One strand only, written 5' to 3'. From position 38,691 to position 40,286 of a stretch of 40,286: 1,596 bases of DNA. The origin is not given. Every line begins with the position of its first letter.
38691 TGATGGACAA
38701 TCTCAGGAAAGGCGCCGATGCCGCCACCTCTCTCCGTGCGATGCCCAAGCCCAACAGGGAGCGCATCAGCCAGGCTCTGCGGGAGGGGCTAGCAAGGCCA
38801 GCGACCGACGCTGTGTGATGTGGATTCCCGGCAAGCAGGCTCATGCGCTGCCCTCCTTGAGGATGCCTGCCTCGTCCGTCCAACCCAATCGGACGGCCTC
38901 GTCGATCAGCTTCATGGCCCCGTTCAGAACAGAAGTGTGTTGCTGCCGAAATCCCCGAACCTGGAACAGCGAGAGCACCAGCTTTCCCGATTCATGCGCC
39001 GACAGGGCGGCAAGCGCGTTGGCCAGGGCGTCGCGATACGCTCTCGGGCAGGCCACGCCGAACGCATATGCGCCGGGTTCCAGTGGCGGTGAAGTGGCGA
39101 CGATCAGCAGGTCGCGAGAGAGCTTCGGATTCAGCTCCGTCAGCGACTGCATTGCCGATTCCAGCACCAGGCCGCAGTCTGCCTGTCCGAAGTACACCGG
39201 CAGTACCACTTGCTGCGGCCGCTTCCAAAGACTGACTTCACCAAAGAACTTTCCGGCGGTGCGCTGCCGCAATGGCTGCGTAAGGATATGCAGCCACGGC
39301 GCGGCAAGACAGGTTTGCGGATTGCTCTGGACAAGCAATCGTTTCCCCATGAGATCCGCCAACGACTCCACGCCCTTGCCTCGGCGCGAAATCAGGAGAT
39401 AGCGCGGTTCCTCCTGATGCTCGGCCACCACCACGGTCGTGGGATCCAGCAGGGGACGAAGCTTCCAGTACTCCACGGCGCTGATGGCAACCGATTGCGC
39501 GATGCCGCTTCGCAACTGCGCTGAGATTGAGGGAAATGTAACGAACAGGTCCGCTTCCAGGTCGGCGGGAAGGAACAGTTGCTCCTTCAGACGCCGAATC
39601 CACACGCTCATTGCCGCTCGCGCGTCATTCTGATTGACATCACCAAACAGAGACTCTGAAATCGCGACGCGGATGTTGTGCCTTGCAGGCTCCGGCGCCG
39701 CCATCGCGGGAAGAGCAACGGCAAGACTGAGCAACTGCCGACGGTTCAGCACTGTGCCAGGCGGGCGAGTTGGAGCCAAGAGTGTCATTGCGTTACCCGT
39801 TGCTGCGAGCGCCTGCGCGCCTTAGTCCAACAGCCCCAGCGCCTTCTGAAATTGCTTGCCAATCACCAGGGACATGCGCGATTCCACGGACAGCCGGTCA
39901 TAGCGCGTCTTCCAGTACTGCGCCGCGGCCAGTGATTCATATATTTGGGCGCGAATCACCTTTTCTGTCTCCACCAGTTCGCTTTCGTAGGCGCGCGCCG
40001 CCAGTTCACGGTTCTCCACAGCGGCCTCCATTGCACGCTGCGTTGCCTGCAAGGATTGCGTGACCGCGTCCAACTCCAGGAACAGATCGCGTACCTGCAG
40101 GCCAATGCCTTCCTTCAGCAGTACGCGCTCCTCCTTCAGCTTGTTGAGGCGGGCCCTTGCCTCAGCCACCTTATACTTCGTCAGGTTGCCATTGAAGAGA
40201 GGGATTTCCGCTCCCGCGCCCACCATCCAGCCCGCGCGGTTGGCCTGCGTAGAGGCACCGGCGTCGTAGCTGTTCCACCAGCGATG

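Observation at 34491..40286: Three paralogous 'orphan' PhnD-like binding proteins translationally coupled to a histidine kinase, behind a TolC-like gene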

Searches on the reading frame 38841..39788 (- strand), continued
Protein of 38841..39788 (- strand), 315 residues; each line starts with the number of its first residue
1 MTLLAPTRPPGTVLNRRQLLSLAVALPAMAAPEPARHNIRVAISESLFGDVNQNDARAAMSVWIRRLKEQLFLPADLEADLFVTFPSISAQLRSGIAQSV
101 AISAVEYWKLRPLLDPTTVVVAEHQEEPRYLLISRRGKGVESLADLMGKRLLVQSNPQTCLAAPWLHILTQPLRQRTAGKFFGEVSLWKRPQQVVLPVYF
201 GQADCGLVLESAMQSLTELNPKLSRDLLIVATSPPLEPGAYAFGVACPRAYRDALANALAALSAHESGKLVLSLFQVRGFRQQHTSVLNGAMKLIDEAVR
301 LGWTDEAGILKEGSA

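Call 39: search_solved_structures(query=A1, max_evalue=10, show_alignments=3)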
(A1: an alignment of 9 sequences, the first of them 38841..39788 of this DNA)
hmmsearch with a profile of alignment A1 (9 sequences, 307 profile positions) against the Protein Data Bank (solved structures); distinct sequences matched with E-value up to 10: 6.
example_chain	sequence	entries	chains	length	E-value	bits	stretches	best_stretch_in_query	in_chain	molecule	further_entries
6x8w_A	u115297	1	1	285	2.5e-09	40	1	78-279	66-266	ArrX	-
6x6b_A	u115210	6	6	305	3.3e-09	39.6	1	78-279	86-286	ArrX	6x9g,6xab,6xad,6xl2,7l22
7t1m_A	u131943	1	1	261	2.5e-07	33.5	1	46-291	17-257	MCA1014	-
1wlj_A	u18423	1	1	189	0.74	12.2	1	33-66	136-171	interferon stimulated gene 20kDa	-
5ub3_A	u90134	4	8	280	0.76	12.1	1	88-153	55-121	Phosphate-binding protein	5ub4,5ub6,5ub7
6det_A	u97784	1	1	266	1.1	11.6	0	126-154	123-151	Tv2483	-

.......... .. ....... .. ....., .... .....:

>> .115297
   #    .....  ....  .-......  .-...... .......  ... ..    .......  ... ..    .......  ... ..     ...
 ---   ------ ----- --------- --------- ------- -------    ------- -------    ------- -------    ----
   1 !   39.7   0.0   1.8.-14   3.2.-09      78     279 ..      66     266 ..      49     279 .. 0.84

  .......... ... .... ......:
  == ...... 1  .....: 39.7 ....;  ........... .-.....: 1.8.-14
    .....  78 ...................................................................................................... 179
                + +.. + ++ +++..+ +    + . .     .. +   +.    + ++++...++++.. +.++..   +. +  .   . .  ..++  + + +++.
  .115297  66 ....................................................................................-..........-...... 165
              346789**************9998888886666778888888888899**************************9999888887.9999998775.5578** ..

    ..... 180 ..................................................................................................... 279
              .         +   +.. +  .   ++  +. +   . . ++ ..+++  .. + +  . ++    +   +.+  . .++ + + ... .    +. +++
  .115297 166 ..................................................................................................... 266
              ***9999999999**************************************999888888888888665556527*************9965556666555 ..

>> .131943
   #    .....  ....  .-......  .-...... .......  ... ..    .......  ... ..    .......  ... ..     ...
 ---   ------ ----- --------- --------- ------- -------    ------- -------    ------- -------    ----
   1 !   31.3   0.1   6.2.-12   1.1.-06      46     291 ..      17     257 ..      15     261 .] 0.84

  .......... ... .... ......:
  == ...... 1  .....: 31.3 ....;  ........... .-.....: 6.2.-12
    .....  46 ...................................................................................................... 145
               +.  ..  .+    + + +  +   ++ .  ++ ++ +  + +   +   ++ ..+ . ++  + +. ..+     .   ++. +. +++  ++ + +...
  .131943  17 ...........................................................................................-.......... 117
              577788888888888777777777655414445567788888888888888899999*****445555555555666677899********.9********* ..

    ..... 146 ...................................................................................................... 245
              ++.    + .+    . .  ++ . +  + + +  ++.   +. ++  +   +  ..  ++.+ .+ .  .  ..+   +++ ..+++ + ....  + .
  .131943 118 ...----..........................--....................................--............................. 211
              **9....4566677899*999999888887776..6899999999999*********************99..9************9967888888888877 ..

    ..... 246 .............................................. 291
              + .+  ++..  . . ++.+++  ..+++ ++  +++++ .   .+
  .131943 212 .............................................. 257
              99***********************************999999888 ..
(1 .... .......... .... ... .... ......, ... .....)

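Call 50: find_homologous_proteins(query=A2, max_evalue=1e-10)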
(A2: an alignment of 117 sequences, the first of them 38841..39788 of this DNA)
Query A2 (117 sequences) (315 aa, profile of the alignment): 6 proteins with E <= 1e-10 among 8000 candidates.
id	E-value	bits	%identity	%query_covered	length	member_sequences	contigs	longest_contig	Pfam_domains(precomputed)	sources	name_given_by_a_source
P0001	4.0e-80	287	100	96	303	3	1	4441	PF12974.13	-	-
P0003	2.5e-77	278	40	95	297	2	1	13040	PF12974.13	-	-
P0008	1.1e-76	276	24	76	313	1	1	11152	PF12974.13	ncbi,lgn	-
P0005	9.4e-74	266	30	85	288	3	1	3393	PF12974.13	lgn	-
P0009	6.0e-73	263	22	86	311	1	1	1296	PF12974.13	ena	-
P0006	8.2e-73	263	32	67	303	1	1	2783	PF12974.13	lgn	-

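Call 54: search_solved_structures(query=L001:1429-2934:+, max_evalue=0.01)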
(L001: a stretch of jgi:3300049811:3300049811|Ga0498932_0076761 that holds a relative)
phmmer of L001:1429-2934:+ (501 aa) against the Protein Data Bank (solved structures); distinct sequences matched with E-value up to 0.01: 9.
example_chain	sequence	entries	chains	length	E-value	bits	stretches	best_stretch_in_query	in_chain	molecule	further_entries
4k34_A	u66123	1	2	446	2e-07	33.6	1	167-448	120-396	Cation efflux system protein CusC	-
3pik_A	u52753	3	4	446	2e-07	33.6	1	167-448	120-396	Cation efflux system protein cusC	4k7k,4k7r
9rmm_C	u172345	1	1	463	2.2e-07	33.4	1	187-461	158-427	Probable outer membrane lipoprotein SilC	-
9rmm_A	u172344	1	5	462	2.3e-07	33.4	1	187-461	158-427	Probable outer membrane lipoprotein SilC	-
1wp1_A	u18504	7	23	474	2.1e-06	30.2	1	168-484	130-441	Outer membrane protein oprM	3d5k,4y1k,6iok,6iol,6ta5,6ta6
7akz_A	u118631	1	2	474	2.2e-06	30.1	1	168-487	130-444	Outer membrane protein OprM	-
6zre_A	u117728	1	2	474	2.6e-06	29.9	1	168-486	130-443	Outer membrane protein OprM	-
9j3d_A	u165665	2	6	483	0.003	19.8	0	189-432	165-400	RND efflux system, OprJ-like protein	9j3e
5azs_A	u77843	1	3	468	0.0065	18.7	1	223-450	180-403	Outer membrane protein OprJ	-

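Call 61: predict_structure(alignment_id=A3)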
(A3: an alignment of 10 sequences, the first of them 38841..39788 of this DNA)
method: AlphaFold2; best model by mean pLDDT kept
length: 315 residues; sequences in the alignment: 10
mean_pLDDT: 83.6   pTM: 0.78
mean pLDDT of the five models: 83.6, 82.1, 81.4, 81.0, 80.3
residues with pLDDT >= 90: 161; 70-90: 102; 50-70: 19; < 50: 33
segments of 3 or more residues with pLDDT < 50: 1-5, 7-9, 11-15, 20-32, 311-315
pLDDT, mean of each block of 10 residues (from residue 1): 47 48 45 68 87 85 82 81 92 94 94 94 87 95 93 89 92 75 91 97 96 94 96 93 92 87 81 80 94 95 69 42
secondary structure, 60 per line:
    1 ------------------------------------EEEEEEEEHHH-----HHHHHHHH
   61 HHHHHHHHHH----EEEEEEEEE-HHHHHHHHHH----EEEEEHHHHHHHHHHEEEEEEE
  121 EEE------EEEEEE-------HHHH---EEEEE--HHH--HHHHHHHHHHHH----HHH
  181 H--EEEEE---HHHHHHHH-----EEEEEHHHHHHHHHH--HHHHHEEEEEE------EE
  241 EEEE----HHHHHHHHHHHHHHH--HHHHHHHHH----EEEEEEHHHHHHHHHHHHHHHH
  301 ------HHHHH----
elements in order: E37-44 H53-70 E75-83 H85-94 E99-103 H104-113 E114-123 E130-135 H143-146 E150-154 H162-173 H178-181 E184-188 H192-199 E205-209 H210-219 H222-226 E227-232 E239-244 H249-263 H266-274 E279-284 H285-300 H307-311

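Call 65: fold_search(model_id=the predicted structure, library=pdb)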
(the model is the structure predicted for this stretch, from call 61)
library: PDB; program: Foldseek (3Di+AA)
matches with E <= 10: 1429; with E <= 0.001: 999
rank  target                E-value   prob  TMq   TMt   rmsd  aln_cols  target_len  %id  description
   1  6x8w                  1.8e-16  1.00  0.59  0.70   4.8       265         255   17  Structure of ArrX Y138A mutant protein bound to sulfate from Chrysiogenes arsenatis (released 2021-02-17)
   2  5ub3_A                5.0e-16  1.00  0.59  0.65   5.3       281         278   16  XAC2383 from Xanthomonas citri bound to chloride ion (released 2018-01-10)
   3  5ub3_B                1.6e-15  1.00  0.58  0.64   5.4       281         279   16  XAC2383 from Xanthomonas citri bound to chloride ion (released 2018-01-10)
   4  6x9g                  1.8e-15  1.00  0.59  0.70   4.8       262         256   16  Structure of the malonate-bound form of ArrX from Chrysiogenes arsenatis (released 2021-02-17)
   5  7l22                  2.4e-15  1.00  0.58  0.69   4.8       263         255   16  Structure of chloride soak form of ArrX from Chrysiogenes arsenatis (released 2021-02-17)
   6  6xab                  2.6e-15  1.00  0.56  0.67   5.5       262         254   17  Structure of the acetate-bound form of ArrX from Chrysiogenes arsenatis (released 2021-02-17)
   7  5o2k_B                2.7e-15  1.00  0.62  0.73   4.2       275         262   16  Native apo-structure of Pseudomonas stutzeri PtxB to 2.1 A resolution (released 2017-12-06)
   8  6xl2                  4.7e-15  1.00  0.59  0.70   4.8       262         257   16  Structure of the arsenate-bound form of ArrX from Chrysiogenes arsenatis (released 2021-02-17)
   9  3n5l_B                5.7e-15  1.00  0.55  0.57   5.9       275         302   14  Crystal structure of a binding protein component of ABC phosphonate transporter (PA3383) from Pseudomonas aeruginosa a (released 2010-06-02)
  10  5o2k_A                7.7e-15  1.00  0.64  0.74   4.4       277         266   16  Native apo-structure of Pseudomonas stutzeri PtxB to 2.1 A resolution (released 2017-12-06)
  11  5o2j                  8.7e-15  1.00  0.51  0.59   6.2       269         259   15  Pseudomonas stutzeri PtxB in complex with phosphite to 1.52 A resolution (released 2017-12-06)
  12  5ub7_B                1.1e-14  1.00  0.58  0.65   5.9       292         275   16  XAC2383 from Xanthomonas citri bound to ATP (released 2018-01-10)
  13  6esk                  1.2e-14  1.00  0.56  0.65   5.8       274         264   18  Structure of the apo form of AioX from Rhizobium sp. str. NT-26 (released 2018-10-17)
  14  5o37                  1.2e-14  1.00  0.53  0.61   6.2       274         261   16  Pseudomonas stutzeri PtxB in complex with methylphosphonate (MPn) to 1.37 A resolution (released 2017-12-06)
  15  5o2k_C                1.4e-14  1.00  0.63  0.74   4.2       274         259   16  Native apo-structure of Pseudomonas stutzeri PtxB to 2.1 A resolution (released 2017-12-06)
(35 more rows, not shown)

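Call 72: search_protein_representatives(alignment_id=A3)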
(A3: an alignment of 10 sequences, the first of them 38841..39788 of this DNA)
Query: 10 sequences, 306 profile positions. Proteins with E-value up to 0.001 (for the whole library): 3696; up to 1e-10: 2250; up to 1e-30: 1450. The best 150 are listed.
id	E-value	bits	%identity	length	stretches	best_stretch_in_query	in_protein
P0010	2.3e-116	404.5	-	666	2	35-300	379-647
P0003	1.3e-113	395.6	-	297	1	16-306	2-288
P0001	1.4e-109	382.3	-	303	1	13-306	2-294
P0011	7.1e-104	363.5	-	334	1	2-305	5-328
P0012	3.5e-83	295.6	-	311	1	18-297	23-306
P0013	4.2e-83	295.3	-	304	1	25-298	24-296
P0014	4.5e-78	278.8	-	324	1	19-305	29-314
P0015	8.4e-75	268.1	-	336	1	9-301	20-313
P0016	1.3e-74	267.4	-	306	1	13-300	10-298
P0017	1.1e-71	257.9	-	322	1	19-301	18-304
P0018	1.6e-71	257.3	-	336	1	6-302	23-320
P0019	3.3e-71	256.2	-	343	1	13-301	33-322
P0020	9.0e-71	254.8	-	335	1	9-300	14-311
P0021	5.6e-70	252.2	-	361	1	10-305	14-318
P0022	6.0e-70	252.1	-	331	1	8-298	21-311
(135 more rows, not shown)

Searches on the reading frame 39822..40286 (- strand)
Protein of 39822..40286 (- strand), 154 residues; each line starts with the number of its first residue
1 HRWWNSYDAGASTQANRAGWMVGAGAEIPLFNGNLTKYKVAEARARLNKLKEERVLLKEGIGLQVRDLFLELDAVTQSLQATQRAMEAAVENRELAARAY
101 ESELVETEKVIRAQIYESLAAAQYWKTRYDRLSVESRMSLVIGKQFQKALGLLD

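Call 7: search_protein_families(library=pfam, proteins=[window:39822-40286:-], max_evalue=0.1)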
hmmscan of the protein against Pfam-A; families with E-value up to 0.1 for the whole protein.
window:39822-40286:- (154 aa): 3 families
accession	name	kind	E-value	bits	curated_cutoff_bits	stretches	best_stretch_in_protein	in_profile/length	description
PF02321.23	OEP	-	4.7e-13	49.8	22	1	5-143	49-187/187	Outer membrane efflux protein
PF23740.1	Ig_ZP2_3rd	-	0.019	15.5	27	1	27-66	9-50/93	Zona pellucida sperm-binding protein 2, Ig-like domain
PF13735.12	tRNA_NucTran2_2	-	0.071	13.5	27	1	73-150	39-114/149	tRNA nucleotidyltransferase domain 2 putative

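Call 8: search_protein_families(library=ncbifam, proteins=[window:39822-40286:-], max_evalue=0.1)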
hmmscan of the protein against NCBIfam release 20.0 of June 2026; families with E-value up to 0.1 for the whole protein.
window:39822-40286:- (154 aa): 3 families
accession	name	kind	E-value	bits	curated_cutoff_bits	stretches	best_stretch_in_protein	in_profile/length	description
TIGR01844.1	type_I_sec_TolC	subfamily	6e-05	22.2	225.15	1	21-137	276-392/414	TolC family outer membrane protein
TIGR01845.1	outer_NodT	subfamily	9.1e-05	21.5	210.05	1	13-138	328-453/460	efflux transporter outer membrane subunit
NF052390.1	efflux_OMP_AbuO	equivalog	0.00046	19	700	1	23-144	311-432/447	multidrug efflux outer membrane protein AbuO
